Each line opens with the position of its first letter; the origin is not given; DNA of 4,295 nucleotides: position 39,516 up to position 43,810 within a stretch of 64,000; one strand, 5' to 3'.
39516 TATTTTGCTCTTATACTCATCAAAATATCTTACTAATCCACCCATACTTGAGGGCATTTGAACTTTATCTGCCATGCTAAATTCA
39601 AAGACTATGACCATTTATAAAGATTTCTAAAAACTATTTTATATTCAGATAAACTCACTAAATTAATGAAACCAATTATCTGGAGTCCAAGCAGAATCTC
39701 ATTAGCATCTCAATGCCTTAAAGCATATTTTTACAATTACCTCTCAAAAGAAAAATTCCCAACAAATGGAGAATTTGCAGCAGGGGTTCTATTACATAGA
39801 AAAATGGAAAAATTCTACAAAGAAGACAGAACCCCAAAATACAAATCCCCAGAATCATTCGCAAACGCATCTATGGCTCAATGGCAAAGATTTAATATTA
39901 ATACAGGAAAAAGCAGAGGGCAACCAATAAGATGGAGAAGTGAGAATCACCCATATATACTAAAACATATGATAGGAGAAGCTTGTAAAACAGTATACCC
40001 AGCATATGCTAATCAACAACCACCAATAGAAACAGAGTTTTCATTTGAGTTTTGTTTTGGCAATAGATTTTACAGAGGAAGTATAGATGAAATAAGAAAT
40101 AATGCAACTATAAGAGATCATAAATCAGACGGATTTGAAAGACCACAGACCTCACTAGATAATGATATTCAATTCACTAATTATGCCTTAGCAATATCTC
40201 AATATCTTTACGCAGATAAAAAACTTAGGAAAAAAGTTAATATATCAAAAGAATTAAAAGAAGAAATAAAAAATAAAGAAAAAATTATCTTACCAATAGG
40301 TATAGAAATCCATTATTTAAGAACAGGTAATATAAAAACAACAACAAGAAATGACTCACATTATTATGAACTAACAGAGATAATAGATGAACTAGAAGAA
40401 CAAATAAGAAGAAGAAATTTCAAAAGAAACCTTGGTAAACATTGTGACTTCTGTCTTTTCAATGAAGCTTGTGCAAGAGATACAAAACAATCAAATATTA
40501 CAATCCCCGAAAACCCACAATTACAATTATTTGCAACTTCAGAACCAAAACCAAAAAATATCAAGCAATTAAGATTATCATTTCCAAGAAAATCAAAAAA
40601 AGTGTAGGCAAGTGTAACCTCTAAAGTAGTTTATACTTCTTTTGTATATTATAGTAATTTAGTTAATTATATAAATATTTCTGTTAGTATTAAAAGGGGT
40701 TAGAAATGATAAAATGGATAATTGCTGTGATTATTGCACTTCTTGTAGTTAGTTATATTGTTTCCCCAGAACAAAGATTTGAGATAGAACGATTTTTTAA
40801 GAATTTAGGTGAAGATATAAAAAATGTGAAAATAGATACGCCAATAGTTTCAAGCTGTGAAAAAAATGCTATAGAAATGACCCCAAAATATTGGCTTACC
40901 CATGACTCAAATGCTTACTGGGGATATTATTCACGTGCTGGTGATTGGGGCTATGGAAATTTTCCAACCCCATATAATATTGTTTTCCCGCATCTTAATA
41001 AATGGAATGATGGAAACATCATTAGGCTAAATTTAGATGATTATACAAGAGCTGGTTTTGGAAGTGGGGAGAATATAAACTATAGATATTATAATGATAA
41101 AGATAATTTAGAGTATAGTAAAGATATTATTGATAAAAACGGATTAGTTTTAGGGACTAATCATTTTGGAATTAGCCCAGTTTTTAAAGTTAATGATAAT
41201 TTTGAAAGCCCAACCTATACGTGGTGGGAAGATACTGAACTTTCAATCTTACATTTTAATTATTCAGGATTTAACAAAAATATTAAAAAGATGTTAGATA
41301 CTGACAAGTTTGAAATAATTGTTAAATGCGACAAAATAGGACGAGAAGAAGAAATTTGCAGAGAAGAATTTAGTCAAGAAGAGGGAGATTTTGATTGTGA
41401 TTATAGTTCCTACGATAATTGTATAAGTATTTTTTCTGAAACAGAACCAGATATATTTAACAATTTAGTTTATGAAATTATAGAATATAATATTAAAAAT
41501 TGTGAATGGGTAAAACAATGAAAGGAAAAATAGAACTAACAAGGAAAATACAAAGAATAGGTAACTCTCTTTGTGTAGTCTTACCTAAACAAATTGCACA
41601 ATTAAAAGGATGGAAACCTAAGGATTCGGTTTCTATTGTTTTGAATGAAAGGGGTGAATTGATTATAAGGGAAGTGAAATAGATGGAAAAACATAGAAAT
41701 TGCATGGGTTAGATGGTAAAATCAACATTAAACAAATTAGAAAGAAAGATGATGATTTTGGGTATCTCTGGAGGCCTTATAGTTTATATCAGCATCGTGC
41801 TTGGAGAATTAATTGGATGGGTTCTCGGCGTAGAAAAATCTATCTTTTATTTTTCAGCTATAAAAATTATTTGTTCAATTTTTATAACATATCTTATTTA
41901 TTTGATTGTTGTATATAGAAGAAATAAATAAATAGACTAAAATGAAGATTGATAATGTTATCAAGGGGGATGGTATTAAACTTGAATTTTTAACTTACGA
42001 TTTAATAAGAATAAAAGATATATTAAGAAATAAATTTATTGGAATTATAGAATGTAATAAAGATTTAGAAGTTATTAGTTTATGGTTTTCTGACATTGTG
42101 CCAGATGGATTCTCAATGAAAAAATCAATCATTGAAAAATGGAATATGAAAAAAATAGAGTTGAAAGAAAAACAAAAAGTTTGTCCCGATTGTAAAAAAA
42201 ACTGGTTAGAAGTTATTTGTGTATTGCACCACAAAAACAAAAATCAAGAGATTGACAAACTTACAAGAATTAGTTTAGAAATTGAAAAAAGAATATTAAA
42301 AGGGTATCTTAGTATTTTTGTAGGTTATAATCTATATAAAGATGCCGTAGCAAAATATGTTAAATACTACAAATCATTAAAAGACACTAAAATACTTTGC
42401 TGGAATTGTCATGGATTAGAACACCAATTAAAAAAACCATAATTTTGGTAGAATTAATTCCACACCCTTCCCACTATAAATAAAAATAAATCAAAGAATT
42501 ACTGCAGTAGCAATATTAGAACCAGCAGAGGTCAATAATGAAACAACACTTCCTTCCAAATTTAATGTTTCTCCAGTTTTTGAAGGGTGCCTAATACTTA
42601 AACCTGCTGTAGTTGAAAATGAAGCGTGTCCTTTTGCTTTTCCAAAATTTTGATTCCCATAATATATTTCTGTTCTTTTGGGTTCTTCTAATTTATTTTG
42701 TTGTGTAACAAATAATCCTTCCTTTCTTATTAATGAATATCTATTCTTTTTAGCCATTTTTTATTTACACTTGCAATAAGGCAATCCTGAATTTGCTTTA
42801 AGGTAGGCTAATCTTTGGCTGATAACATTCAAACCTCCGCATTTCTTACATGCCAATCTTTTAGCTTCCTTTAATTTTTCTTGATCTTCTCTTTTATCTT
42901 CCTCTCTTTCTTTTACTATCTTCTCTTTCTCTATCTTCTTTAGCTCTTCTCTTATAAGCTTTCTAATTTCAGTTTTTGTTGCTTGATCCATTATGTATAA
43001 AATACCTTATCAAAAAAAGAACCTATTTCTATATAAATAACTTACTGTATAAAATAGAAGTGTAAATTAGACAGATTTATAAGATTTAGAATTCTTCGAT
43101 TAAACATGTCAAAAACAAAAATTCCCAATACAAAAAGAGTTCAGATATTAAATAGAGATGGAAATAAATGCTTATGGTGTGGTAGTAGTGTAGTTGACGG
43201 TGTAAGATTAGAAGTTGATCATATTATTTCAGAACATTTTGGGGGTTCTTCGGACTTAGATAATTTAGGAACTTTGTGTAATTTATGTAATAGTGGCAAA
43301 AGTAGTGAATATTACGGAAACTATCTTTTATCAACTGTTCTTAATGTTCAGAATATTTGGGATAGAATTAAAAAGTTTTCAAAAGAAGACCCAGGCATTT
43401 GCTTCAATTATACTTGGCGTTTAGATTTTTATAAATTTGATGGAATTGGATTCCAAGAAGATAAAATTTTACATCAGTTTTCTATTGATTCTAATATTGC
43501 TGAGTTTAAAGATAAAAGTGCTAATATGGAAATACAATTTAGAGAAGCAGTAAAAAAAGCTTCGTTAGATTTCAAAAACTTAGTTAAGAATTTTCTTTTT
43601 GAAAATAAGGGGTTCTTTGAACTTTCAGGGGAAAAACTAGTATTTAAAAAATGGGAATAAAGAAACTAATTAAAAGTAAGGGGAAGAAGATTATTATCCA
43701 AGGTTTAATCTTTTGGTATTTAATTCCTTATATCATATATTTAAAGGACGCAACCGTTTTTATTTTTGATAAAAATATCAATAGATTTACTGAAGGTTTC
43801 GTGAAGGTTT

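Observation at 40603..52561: ~11.9 kb integrative element bounded by 14-bp direct repeats and inserted in the 3' end of the RNase P RNA gene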

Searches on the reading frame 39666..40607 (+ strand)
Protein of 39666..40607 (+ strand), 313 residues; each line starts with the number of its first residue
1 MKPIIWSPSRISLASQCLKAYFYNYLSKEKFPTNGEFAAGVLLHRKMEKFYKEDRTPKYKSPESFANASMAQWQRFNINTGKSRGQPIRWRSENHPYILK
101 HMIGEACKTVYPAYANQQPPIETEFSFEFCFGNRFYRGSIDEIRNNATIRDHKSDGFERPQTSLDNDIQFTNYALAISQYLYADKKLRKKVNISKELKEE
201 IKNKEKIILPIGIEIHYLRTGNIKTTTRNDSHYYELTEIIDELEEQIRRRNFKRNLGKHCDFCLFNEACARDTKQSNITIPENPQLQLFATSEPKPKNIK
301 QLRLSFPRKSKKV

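Call 10: search_protein_families(library=pfam, max_evalue=0.01, proteins=[window:39666-40607:+])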
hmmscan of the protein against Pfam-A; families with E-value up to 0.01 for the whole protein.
window:39666-40607:+ (313 aa): 1 family
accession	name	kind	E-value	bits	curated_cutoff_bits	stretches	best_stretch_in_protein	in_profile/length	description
PF12705.13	PDDEXK_1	-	8.3e-20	72.2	22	1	6-269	2-246/247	PD-(D/E)XK nuclease superfamily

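Call 12: find_encoding_contigs(protein=window:39666-40607:+, flank=10000, max_places=10)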
Protein window:39666-40607:+ (313 aa): 2 contigs read that carry it; 2 places shown.
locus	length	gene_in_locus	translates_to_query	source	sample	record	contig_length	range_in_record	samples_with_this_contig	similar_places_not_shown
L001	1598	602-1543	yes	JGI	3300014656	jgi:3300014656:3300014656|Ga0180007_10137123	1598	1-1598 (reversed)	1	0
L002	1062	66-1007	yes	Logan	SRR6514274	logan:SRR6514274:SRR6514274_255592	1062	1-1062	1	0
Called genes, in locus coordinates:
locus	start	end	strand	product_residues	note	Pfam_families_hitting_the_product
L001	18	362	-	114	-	PF01849:NAC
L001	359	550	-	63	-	PF03911:Sec61_beta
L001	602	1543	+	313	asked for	PF12705:PDDEXK_1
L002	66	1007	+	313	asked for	PF12705:PDDEXK_1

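Call 74: search_protein_families(library=ncbifam, max_evalue=0.001, proteins=[window:39666-40607:+])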
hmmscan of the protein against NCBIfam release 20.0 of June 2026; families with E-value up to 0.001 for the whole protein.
window:39666-40607:+ (313 aa): 0 families

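Call 80: find_homologous_proteins(query=window:39666-40607:+, max_evalue=1e-10)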
Query window:39666-40607:+ (313 aa): 2 proteins with E <= 1e-10 among 515 candidates.
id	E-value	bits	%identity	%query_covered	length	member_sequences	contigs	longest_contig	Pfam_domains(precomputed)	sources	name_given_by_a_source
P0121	8.5e-209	710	98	100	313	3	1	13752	PF12705.14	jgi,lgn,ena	-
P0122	6.2e-86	307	48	100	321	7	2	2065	PF12705.14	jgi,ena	-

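Call 81: find_encoding_contigs(protein=P0122, flank=10000, max_places=6)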
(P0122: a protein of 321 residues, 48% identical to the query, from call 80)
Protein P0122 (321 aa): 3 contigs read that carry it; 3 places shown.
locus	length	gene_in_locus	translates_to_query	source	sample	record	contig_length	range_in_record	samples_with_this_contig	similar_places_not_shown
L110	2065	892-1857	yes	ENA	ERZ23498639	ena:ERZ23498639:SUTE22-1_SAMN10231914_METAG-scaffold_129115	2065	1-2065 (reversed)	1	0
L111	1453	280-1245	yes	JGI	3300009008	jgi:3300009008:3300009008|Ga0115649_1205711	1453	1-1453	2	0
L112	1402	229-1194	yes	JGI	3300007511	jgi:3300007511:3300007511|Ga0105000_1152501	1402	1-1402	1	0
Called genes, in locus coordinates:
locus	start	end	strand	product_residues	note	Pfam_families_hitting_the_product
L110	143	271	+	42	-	-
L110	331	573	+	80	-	-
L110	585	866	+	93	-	-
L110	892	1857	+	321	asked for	PF12705:PDDEXK_1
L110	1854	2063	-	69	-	?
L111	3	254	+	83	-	?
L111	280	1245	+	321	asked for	PF12705:PDDEXK_1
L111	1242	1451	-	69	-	?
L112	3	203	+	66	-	?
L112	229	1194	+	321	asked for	PF12705:PDDEXK_1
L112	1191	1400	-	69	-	?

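Call 82: find_encoding_contigs(protein=P0121, flank=10000, max_places=10)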
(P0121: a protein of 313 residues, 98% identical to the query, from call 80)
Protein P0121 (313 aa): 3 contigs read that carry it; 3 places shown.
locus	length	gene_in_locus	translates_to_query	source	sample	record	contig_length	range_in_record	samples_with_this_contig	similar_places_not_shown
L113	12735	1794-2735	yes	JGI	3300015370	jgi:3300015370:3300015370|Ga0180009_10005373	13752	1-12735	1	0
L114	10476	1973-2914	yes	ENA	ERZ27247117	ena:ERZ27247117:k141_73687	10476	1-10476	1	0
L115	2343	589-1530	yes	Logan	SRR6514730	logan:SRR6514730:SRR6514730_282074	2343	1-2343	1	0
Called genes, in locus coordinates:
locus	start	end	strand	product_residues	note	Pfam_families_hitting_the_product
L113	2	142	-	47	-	?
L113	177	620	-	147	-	PF13419:HAD_2, PF00702:Hydrolase (weak), PF13242:Hydrolase_like (weak)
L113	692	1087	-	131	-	-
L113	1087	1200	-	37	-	-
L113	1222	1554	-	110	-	PF01849:NAC, PF19026:UBA_HYPK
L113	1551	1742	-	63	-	PF03911:Sec61_beta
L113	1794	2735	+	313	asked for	PF12705:PDDEXK_1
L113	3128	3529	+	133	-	-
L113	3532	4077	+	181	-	-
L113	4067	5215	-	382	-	-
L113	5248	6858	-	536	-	PF00118:Cpn60_TCP1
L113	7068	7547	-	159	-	-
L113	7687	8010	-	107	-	-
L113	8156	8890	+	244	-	PF01978:TrmB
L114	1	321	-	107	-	?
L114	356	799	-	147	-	PF13419:HAD_2, PF00702:Hydrolase (weak), PF13242:Hydrolase_like (weak)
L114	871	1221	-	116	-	-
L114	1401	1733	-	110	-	PF01849:NAC, PF19026:UBA_HYPK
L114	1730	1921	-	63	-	PF03911:Sec61_beta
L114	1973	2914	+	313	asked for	PF12705:PDDEXK_1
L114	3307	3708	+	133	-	-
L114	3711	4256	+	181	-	-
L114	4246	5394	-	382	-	-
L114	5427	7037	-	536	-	PF00118:Cpn60_TCP1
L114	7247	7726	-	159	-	-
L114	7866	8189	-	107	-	-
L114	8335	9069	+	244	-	PF01978:TrmB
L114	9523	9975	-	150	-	PF00961:LAGLIDADG_1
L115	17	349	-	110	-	PF01849:NAC, PF19026:UBA_HYPK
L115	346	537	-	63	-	PF03911:Sec61_beta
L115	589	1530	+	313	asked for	PF12705:PDDEXK_1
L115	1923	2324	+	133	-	-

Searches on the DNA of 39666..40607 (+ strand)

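Call 57: search_rna_families(sources=[L001, L005, L006, L007, L008], threshold=gathering)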
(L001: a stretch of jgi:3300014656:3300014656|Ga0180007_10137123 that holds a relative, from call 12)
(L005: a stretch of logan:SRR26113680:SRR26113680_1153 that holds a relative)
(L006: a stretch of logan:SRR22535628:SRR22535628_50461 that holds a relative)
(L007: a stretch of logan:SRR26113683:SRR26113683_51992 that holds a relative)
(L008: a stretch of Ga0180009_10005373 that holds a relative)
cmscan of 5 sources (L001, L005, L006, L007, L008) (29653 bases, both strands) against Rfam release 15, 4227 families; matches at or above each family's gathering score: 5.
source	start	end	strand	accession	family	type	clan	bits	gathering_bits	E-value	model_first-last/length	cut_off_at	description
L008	8930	12855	-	RF02540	LSU_rRNA_archaea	Gene; rRNA;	CL00112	2316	50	0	1-2987/2987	no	Archaeal large subunit ribosomal RNA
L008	13103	13752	-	RF01959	SSU_rRNA_archaea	Gene; rRNA;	CL00111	630.2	50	4.1e-184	827-1478/1478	5'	Archaeal small subunit ribosomal RNA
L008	2732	3031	-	RF00373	RNaseP_arch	Gene; ribozyme;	CL00002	148.1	84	3.8e-42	1-288/288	no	Archaeal RNase P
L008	10647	10958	-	RF00028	Intron_gpI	Intron;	-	82.6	50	8.1e-20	1-253/253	no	Group I catalytic intron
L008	12992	13062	-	RF00005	tRNA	Gene; tRNA;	CL00001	62.9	29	1.3e-11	1-71/71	no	tRNA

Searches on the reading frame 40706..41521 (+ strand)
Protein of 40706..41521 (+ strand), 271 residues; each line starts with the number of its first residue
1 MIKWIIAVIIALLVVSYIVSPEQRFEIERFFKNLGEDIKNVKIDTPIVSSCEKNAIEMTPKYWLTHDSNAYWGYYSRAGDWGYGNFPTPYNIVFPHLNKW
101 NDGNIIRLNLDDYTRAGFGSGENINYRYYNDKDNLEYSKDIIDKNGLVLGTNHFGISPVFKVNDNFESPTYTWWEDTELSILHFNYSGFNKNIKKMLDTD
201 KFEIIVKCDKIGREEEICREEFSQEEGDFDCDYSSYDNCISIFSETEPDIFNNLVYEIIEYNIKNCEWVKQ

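Call 10: search_protein_families(library=pfam, max_evalue=0.01, proteins=[window:40706-41521:+])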
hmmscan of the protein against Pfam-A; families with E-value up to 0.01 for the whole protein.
window:40706-41521:+ (271 aa): 0 families

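Call 59: search_protein_families(library=phrogs, max_evalue=0.001, proteins=[window:40706-41521:+])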
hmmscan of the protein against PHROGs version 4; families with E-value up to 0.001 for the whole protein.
window:40706-41521:+ (271 aa): 0 families

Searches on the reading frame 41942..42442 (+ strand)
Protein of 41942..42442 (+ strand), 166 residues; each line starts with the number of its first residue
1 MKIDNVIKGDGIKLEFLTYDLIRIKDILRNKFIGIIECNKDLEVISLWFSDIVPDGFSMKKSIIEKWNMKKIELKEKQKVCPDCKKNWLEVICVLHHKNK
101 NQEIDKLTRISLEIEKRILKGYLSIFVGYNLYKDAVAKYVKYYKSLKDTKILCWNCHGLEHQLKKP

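Call 10: search_protein_families(library=pfam, max_evalue=0.01, proteins=[window:41942-42442:+])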
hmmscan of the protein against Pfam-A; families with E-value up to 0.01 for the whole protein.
window:41942-42442:+ (166 aa): 0 families

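Call 59: search_protein_families(library=phrogs, max_evalue=0.001, proteins=[window:41942-42442:+])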
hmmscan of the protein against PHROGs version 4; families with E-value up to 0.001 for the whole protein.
window:41942-42442:+ (166 aa): 1 family
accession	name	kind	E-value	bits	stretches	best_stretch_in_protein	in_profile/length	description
phrog_2255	-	DNA, RNA and nucleotide metabolism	0.00085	19.8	0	144-163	152-171/211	HNH endonuclease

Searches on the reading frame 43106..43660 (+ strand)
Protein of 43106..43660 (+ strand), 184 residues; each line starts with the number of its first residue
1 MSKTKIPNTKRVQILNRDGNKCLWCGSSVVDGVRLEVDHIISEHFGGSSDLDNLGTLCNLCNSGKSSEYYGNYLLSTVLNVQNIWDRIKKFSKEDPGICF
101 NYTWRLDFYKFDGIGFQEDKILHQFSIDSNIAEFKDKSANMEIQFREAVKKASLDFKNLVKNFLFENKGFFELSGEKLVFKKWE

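Call 10: search_protein_families(library=pfam, max_evalue=0.01, proteins=[window:43106-43660:+])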
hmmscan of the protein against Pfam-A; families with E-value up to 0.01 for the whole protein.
window:43106-43660:+ (184 aa): 3 families
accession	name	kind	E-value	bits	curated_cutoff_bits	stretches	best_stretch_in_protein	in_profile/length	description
PF01844.29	HNH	-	1.2e-11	45.1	21.4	1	22-67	1-46/47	HNH endonuclease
PF14279.12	HNH_5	-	3.2e-09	37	27.5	1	22-66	1-44/56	HNH endonuclease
PF02945.21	Endonuclease_7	-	0.00073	19.8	23.6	1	4-64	8-62/82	Recombination endonuclease VII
